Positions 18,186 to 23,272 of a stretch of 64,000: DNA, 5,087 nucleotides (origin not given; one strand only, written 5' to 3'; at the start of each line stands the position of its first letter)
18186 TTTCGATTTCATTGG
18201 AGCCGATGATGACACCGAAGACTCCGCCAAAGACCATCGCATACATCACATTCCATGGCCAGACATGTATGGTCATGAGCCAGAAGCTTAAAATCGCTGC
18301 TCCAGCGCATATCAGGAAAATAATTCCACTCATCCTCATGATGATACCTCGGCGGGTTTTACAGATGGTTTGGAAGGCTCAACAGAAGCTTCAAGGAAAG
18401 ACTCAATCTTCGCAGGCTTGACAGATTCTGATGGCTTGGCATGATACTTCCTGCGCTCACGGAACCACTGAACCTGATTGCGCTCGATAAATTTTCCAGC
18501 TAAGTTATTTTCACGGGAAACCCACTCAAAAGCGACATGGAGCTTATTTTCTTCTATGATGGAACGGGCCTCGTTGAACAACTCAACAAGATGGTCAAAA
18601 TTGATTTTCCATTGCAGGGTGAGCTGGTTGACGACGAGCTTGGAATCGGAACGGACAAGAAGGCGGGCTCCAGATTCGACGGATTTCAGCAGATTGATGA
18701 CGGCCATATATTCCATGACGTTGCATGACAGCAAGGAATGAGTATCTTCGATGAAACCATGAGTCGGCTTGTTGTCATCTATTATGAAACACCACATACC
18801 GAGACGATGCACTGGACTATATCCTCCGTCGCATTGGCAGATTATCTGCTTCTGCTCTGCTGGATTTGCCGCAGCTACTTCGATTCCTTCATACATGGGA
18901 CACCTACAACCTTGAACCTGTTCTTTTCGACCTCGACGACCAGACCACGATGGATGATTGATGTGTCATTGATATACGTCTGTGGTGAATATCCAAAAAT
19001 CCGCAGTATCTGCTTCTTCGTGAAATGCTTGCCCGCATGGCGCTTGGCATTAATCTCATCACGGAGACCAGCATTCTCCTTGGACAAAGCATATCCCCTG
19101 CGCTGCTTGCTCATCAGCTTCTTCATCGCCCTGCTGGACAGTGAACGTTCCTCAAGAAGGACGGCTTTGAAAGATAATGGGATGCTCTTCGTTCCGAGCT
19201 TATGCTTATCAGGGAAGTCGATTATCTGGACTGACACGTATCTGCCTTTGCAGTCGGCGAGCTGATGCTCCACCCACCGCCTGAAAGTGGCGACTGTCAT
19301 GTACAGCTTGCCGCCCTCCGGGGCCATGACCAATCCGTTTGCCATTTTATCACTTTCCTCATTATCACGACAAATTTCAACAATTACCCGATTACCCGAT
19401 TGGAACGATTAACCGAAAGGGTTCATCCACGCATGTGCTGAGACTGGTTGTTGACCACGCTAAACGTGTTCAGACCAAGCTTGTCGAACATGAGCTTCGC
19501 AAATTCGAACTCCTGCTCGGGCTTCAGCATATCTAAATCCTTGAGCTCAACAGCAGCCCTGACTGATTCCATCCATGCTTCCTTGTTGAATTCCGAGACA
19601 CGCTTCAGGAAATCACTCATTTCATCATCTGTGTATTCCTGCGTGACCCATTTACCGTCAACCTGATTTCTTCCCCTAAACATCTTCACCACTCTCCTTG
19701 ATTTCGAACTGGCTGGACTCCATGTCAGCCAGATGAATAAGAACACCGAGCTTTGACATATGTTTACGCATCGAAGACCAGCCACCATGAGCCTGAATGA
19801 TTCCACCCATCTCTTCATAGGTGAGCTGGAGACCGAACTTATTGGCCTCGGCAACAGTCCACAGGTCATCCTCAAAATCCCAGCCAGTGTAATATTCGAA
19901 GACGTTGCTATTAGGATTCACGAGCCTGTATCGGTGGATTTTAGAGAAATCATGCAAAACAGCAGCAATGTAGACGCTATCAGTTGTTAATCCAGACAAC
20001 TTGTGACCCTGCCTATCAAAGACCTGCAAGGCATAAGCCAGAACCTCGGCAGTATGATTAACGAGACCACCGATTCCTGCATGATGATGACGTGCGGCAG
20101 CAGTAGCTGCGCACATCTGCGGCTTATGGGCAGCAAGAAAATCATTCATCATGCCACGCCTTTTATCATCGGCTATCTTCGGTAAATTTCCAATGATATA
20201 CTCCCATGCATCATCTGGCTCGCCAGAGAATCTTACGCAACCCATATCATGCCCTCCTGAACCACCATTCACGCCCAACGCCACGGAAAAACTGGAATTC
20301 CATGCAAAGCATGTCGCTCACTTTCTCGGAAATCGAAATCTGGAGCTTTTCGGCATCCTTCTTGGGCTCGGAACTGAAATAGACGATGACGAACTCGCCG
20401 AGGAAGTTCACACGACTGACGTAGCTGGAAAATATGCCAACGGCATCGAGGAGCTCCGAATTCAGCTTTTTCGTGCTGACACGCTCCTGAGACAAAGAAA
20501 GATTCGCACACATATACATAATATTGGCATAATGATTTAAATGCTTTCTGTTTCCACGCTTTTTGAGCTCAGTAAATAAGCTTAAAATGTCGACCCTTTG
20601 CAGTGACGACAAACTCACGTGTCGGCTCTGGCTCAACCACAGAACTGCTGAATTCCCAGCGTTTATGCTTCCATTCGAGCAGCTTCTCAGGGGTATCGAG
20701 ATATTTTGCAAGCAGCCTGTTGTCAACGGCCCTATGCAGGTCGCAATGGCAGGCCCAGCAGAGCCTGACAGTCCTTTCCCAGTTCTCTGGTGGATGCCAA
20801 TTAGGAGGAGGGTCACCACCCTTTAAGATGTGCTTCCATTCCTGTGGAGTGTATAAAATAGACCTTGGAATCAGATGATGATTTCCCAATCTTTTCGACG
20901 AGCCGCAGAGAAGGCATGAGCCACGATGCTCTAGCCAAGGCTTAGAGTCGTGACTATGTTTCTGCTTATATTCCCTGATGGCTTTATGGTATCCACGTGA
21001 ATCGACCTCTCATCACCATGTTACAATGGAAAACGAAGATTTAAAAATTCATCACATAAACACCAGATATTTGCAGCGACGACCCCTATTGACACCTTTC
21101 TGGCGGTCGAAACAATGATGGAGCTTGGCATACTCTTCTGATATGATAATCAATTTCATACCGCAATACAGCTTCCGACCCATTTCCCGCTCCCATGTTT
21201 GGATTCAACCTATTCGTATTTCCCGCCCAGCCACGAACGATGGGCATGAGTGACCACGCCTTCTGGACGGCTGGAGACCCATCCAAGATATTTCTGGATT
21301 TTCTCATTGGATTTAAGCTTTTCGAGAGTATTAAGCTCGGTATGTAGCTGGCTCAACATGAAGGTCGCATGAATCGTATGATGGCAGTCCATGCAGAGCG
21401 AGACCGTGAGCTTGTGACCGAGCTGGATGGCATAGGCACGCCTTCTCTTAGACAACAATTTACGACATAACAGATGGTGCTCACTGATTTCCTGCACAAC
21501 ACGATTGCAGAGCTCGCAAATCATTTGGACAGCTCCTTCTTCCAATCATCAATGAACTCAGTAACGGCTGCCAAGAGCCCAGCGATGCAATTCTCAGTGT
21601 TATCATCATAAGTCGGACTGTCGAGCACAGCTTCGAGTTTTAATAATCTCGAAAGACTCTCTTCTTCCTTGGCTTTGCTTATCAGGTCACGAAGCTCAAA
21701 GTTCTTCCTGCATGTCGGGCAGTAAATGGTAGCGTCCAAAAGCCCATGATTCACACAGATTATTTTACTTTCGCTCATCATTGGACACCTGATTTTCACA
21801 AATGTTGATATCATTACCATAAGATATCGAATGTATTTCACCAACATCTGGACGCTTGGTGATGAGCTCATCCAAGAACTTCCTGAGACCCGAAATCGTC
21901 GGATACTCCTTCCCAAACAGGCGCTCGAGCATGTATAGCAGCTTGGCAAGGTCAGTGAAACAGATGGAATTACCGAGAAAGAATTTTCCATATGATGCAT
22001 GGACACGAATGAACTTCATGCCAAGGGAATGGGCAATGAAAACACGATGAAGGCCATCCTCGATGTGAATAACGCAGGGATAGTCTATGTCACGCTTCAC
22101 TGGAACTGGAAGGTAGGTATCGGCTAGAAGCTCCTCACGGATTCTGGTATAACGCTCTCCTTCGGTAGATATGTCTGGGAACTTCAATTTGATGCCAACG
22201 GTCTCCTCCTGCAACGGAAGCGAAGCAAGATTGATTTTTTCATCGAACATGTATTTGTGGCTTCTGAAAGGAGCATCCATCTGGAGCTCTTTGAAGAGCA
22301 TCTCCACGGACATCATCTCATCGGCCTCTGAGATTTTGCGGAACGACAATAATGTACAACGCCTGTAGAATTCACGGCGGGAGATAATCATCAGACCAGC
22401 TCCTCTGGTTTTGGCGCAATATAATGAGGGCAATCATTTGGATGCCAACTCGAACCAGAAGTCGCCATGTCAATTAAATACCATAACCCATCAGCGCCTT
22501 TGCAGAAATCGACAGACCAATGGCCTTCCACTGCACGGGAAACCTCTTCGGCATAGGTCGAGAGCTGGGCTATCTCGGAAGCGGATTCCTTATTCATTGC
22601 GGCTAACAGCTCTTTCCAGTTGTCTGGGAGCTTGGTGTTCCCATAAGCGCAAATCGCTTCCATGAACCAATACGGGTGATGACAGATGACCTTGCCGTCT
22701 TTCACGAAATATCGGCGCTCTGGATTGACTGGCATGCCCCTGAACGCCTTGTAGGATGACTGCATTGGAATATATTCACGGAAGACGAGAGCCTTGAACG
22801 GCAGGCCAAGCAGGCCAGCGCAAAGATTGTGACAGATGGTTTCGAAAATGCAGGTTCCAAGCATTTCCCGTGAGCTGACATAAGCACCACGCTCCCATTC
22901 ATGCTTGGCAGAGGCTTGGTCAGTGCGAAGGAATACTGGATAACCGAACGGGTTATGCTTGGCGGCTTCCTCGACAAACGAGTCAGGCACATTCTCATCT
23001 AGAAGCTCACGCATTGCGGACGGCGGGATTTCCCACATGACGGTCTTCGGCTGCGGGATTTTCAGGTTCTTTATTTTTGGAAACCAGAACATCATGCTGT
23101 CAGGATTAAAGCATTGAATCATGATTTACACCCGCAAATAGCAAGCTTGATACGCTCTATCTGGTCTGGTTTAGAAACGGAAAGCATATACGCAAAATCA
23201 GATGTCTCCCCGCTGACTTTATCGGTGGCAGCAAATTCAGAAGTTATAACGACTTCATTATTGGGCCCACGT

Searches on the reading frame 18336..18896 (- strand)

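Call 84: search_protein_families(library=pfam, proteins=[window:18336-18896:-], max_evalue=0.001)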
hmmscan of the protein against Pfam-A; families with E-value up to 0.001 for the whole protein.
window:18336-18896:- (186 aa): 2 families
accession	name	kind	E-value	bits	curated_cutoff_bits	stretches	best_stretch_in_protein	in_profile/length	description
PF13456.12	RVT_3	-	7.8e-07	29.5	21.6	1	57-132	39-114/123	Reverse transcriptase-like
PF00075.30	RNase_H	-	1.9e-06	28.5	25.8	1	16-126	2-119/141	RNase H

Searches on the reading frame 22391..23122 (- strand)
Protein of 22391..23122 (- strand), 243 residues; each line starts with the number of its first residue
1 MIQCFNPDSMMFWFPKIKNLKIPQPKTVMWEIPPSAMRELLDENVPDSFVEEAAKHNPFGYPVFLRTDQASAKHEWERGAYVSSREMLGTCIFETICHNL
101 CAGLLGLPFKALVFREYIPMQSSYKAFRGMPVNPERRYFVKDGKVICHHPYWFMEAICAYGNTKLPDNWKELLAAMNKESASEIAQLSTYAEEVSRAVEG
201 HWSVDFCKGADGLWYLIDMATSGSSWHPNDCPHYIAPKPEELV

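Call 84: search_protein_families(library=pfam, proteins=[window:22391-23122:-], max_evalue=0.001)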
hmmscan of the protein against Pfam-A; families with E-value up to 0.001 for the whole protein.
window:22391-23122:- (243 aa): 1 family
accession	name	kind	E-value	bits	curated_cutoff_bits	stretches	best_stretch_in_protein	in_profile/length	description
PF14243.11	R2K_3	-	4.3e-12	47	26.3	1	61-229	7-158/169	ATP-grasp domain, R2K clade family 3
